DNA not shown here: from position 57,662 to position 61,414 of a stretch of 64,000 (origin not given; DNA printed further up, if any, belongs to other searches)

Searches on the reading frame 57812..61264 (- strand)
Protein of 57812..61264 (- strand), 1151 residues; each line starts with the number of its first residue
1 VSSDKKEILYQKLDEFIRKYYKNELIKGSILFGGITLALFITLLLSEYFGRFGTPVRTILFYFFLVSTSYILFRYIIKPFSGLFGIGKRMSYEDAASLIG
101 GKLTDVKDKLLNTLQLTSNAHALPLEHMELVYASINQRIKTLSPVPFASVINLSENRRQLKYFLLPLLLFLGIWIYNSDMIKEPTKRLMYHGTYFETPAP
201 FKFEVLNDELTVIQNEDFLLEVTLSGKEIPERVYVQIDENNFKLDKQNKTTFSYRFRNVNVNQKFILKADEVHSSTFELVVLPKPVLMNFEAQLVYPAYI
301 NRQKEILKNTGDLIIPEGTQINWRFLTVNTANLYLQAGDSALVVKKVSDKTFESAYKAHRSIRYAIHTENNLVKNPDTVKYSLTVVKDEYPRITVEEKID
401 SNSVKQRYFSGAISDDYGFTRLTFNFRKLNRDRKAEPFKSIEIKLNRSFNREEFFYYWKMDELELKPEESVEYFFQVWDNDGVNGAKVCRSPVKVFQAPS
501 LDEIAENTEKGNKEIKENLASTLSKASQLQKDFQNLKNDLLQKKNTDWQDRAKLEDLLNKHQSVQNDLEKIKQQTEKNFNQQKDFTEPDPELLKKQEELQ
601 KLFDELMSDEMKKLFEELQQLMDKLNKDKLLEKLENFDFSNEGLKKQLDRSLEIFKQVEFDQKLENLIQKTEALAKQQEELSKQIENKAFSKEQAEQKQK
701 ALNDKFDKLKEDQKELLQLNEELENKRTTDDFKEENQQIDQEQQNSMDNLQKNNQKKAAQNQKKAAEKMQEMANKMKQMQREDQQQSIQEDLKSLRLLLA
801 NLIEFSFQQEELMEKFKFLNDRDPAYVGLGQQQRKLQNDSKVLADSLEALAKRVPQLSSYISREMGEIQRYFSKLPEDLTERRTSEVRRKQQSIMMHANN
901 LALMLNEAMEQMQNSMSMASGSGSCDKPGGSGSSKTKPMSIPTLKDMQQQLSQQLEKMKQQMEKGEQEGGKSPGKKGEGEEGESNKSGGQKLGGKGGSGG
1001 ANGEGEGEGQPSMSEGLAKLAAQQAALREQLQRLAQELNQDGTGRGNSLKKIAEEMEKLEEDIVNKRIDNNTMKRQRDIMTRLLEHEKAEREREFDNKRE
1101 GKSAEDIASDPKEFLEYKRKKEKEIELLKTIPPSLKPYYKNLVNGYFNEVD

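Call 84: search_protein_families(library=pfam, proteins=[window:57812-61264:-], max_evalue=0.0001)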
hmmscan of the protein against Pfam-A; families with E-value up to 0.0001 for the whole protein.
window:57812-61264:- (1151 aa): 1 family
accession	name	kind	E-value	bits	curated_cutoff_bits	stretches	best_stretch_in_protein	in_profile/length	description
PF13779.11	DUF4175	-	1.3e-20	73.6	27.3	1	291-931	187-755/825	Domain of unknown function (DUF4175)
